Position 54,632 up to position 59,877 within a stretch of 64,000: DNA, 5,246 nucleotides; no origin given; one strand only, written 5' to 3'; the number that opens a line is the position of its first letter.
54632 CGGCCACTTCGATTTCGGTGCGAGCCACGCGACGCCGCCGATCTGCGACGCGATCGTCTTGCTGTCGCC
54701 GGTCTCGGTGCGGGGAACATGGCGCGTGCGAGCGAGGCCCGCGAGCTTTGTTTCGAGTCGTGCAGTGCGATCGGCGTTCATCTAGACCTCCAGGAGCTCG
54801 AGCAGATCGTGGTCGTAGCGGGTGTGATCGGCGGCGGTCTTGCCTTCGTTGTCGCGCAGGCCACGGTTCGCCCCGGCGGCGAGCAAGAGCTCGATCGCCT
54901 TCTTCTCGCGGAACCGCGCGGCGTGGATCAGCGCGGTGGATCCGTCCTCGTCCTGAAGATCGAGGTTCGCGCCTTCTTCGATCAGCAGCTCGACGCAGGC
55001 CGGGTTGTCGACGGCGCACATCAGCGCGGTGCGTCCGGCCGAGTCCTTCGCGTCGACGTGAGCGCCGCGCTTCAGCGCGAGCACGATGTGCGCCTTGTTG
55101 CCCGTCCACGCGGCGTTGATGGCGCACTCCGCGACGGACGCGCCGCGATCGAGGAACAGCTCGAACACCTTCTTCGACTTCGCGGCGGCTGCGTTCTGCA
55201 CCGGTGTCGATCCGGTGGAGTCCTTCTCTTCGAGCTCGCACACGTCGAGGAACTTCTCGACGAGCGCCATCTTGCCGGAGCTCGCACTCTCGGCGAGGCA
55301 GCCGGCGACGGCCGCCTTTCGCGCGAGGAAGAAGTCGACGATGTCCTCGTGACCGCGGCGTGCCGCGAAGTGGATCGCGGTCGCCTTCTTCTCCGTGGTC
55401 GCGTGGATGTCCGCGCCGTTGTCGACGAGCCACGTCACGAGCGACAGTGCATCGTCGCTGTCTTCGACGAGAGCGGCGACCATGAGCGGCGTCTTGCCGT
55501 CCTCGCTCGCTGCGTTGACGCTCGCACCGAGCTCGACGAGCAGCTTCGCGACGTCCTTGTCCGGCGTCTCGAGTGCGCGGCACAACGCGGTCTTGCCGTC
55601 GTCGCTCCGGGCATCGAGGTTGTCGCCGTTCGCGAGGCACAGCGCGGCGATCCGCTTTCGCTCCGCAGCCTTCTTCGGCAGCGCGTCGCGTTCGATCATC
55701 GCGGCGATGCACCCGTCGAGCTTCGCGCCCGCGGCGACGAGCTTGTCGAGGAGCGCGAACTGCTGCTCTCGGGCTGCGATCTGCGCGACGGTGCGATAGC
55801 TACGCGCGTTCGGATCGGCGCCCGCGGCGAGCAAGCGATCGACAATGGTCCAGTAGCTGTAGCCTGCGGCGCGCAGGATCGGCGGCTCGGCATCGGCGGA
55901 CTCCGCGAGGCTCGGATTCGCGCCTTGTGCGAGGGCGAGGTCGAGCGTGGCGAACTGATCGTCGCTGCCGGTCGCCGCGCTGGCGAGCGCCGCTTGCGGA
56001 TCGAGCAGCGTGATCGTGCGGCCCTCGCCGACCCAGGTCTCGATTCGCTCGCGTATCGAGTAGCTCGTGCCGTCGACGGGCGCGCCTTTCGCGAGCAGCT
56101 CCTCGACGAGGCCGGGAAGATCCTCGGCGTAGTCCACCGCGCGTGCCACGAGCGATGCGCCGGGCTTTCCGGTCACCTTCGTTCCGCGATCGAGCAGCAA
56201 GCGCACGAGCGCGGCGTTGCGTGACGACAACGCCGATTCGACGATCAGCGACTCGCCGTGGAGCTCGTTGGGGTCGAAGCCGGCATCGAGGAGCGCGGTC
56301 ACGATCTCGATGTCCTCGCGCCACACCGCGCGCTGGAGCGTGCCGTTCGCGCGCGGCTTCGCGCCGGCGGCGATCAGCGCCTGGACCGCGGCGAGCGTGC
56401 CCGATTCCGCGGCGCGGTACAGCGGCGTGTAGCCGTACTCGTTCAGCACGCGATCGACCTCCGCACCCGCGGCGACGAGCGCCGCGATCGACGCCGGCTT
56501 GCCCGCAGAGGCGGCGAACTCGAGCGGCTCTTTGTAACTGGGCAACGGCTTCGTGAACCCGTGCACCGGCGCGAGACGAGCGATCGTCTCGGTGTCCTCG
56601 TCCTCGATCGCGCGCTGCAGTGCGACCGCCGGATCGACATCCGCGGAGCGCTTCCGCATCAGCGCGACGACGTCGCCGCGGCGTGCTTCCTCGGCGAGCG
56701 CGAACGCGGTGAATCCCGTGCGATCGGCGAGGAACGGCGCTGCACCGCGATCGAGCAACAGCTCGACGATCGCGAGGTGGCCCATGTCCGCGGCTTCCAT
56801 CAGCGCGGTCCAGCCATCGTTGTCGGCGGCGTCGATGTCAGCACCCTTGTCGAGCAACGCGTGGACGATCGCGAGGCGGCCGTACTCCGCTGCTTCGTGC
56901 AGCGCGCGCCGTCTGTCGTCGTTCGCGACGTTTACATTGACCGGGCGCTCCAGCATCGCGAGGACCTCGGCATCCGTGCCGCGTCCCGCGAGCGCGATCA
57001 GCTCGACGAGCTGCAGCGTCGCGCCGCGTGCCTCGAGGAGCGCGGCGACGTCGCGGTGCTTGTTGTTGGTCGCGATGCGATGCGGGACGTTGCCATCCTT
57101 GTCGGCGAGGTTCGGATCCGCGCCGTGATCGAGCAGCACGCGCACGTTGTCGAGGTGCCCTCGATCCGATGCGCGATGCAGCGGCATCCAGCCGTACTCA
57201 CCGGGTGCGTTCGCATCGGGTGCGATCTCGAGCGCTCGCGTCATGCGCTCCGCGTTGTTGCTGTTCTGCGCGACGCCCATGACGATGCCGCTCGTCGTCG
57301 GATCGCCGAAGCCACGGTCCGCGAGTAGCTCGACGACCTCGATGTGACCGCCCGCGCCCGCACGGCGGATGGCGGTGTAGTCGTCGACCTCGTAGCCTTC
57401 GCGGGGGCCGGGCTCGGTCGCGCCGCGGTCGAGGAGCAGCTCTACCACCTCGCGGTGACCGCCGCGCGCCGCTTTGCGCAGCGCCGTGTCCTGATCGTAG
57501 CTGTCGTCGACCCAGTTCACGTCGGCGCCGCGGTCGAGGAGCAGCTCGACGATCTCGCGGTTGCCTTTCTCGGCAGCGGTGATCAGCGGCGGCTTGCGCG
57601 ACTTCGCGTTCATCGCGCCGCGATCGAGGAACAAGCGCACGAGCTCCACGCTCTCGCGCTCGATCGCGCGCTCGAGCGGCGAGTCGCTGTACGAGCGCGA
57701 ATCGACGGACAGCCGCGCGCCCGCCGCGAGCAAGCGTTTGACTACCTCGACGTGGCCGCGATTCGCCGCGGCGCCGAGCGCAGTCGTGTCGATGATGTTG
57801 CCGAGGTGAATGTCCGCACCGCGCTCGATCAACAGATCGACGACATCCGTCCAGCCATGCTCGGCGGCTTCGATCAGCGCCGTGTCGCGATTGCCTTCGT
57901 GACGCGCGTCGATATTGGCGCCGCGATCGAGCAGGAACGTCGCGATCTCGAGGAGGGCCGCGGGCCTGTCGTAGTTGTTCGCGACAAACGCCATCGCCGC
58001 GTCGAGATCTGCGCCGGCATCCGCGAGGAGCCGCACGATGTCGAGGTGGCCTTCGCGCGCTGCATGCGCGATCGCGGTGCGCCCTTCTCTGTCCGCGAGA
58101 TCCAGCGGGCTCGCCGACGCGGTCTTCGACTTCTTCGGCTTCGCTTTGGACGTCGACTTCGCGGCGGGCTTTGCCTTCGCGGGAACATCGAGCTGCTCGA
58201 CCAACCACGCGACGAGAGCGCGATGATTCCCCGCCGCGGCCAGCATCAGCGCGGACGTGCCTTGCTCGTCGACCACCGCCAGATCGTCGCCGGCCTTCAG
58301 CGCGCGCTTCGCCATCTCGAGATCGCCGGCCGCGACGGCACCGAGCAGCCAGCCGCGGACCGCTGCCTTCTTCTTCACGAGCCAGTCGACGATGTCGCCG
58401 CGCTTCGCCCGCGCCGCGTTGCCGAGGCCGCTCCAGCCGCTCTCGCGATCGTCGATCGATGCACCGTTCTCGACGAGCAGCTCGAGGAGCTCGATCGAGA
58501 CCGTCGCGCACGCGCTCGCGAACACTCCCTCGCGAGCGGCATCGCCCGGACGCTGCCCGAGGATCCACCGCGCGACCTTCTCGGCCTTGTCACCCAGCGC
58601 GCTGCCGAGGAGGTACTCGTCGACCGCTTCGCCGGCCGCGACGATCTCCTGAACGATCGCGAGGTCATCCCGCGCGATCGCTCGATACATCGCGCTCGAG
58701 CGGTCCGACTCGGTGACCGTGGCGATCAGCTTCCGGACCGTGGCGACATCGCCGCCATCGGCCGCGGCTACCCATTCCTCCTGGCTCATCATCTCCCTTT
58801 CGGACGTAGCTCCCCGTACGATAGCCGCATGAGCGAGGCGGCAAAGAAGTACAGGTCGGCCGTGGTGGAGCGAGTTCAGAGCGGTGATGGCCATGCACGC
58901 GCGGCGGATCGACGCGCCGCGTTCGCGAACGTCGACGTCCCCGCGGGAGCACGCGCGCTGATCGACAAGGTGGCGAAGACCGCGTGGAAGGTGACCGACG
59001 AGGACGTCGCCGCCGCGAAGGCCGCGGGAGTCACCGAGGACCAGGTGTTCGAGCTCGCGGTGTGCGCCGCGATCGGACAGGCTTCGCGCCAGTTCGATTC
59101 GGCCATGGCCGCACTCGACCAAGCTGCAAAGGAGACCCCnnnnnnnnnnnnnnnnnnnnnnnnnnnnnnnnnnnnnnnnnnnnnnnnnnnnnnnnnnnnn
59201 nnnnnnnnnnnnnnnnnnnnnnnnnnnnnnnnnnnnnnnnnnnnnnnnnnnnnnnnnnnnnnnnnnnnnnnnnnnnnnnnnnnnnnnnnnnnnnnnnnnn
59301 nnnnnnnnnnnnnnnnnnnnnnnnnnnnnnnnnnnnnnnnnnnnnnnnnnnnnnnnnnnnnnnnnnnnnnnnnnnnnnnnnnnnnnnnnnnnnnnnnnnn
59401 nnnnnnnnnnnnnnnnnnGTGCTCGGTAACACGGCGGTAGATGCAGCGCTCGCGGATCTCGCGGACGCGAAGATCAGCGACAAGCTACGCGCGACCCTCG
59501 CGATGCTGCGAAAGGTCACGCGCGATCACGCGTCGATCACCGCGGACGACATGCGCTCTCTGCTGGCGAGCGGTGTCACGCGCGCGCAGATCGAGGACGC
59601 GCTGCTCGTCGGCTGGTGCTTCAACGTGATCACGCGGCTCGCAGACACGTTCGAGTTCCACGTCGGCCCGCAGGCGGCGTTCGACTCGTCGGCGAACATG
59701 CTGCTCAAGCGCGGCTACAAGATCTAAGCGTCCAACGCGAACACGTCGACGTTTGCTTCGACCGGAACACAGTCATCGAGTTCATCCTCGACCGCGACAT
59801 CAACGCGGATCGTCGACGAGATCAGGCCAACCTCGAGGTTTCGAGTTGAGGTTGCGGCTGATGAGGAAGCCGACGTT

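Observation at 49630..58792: Cluster of immunity-type domain proteins without an obvious toxin: SUKH-1/ankyrin fusion, DUF1963/YwqG-like, and a 1.3k-aa ankyrin protein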

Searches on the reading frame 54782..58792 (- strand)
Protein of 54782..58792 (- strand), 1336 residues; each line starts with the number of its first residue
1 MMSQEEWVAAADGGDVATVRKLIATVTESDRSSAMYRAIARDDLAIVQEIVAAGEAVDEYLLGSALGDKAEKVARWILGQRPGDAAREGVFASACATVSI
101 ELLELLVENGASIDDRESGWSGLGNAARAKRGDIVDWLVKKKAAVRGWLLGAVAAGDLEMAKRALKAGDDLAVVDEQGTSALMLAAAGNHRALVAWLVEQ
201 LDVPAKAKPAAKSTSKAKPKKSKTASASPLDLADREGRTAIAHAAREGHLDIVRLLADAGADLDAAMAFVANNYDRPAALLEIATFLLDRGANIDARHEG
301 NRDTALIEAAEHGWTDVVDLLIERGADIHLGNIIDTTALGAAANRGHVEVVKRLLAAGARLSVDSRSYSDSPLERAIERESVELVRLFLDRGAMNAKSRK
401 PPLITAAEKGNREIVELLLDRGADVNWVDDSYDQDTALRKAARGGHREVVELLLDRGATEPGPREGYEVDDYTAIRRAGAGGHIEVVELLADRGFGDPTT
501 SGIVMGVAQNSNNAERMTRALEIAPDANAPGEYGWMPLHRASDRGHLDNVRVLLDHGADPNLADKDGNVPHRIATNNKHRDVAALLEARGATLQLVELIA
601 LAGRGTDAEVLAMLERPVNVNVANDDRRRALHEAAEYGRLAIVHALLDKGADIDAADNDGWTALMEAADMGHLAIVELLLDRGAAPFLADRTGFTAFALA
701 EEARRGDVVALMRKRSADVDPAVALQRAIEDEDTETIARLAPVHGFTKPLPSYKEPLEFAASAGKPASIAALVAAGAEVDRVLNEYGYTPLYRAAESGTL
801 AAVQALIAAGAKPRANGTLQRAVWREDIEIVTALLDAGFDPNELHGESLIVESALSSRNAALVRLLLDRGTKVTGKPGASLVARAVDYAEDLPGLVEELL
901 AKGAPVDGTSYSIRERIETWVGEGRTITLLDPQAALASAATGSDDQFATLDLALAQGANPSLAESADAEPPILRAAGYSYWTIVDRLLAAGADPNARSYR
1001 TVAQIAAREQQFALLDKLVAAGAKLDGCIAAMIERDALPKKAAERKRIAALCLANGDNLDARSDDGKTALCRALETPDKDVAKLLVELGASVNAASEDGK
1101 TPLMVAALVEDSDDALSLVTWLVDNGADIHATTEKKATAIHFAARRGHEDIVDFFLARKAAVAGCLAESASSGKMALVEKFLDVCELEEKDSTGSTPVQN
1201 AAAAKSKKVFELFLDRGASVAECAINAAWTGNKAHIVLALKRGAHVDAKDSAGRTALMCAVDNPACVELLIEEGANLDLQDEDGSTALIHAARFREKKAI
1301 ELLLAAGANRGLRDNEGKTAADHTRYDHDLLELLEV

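Call 9: search_protein_families(library=pfam, proteins=[window:54782-58792:-], max_evalue=0.1)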
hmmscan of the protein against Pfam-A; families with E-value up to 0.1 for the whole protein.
window:54782-58792:- (1336 aa): 7 families
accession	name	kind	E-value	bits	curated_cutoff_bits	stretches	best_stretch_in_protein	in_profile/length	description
PF12796.13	Ank_2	-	1.2e-130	426.9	27.3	13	610-685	13-85/90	Ankyrin repeats (3 copies)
PF13637.12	Ank_4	-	2.2e-102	333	22.7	13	631-680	1-50/50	Ankyrin repeats (many copies)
PF00023.36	Ank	-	1.3e-97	314.4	21.1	12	533-565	1-33/33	Ankyrin repeat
PF13606.12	Ank_3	-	5.8e-79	249.8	22.3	7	628-655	3-30/30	Ankyrin repeat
PF13857.12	Ank_5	-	5.5e-69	227.8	27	10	526-572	8-54/56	Ankyrin repeats (many copies)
PF24521.3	Ank_KRIT1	-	5.1e-30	104.6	80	3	402-499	21-113/149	KRIT1 ankyrin-repeats domain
PF23745.1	ANK_LRRK2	-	5.9e-22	78.3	27.5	3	1047-1158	15-115/130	LRRK2 ANK repeat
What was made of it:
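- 54782..58792 (-): Gene E: 1336-aa protein made of about 40 ankyrin-type repeats from end to end, with no other domain. Ank_2 1.2e-130 in 13 stretches (call 9).
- Checked: E runs 54782-58792 (-) and encodes 1336 aa. Ank_2 scores 426.9 bits (call 9).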

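Call 13: search_protein_families(library=ncbifam, proteins=[window:54782-58792:-], max_evalue=0.1)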
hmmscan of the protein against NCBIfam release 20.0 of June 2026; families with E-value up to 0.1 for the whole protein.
window:54782-58792:- (1336 aa): 11 families
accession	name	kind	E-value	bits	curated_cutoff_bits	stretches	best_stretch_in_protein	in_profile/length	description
NF041931.2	MzaA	equivalog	1.9e-60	205.5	800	6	634-734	9-103/726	MZA anti-phage system associated sigma-70 family RNA polymerase sigma factor MzaA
NF043029.1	T4SS_AnkY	equivalog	4.3e-57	193.8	600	9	1243-1325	447-532/543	Dot/Icm T4SS effector AnkY/LegA9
NF043023.1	T4SS_AnkH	equivalog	9e-47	159.9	600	8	638-719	10-91/467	Dot/Icm T4SS effector AnkH/LegA3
NF043022.1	T4SS_AnkG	equivalog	1.4e-39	136.1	500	5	609-703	344-446/455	Dot/Icm T4SS effector AnkG/AnkZ/LegA7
NF043028.1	T4SS_AnkX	equivalog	1.5e-37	129.3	1400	3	613-815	404-610/938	Dot/Icm T4SS effector AnkN/AnkX/LegA8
NF043021.1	T4SS_AnkF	equivalog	1.3e-17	63.4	1000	2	298-337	615-654/917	Dot/Icm T4SS effector AnkF/LegA14/Ceg31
TIGR00870.1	trp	subfamily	2e-15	56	498.75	2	1181-1286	118-213/747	transient-receptor-potential calcium channel protein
NF043019.1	T4SS_AnkC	equivalog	3e-14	52.7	450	2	1057-1157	118-222/459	Dot/Icm T4SS effector AnkC/LegA12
NF043024.1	T4SS_AnkI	equivalog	4.4e-08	32.3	550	0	653-684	234-265/439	Dot/Icm T4SS effector AnkI/LegAS4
NF043027.1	T4SS_AnkQ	equivalog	0.017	13.7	700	0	1274-1325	354-405/496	Dot/Icm T4SS effector AnkQ/LegA10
NF043020.1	T4SS_AnkD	equivalog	0.02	13.9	500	0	1061-1097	76-112/426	Dot/Icm T4SS effector AnkD/LegA15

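Call 47: search_protein_families(library=padloc, proteins=[window:54782-58792:-], max_evalue=0.01)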
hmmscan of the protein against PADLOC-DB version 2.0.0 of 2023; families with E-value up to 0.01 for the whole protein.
window:54782-58792:- (1336 aa): 3 families
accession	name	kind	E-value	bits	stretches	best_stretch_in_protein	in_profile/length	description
PDLC04783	PDC-M72A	-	8.4e-120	398.6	10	281-494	113-319/392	-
PDLC02908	Ankyrin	-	2.2e-31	106.9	5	601-691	743-831/880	-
PDLC02203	MzaA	-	9.3e-12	42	1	637-738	21-120/683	-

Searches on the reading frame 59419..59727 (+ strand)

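Call 11: search_protein_families(library=pfam, proteins=[window:59419-59727:+], max_evalue=0.01)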
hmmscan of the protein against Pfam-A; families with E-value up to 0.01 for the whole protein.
window:59419-59727:+ (102 aa): 0 families

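Call 13: search_protein_families(library=ncbifam, proteins=[window:59419-59727:+], max_evalue=0.1)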
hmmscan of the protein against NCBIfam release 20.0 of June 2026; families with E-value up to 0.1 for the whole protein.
window:59419-59727:+ (102 aa): 1 family
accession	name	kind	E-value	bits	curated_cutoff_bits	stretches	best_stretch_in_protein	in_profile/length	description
TIGR01926.1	peroxid_rel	subfamily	1.3e-06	28.3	81.8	1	5-82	98-175/178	peroxidase-related enzyme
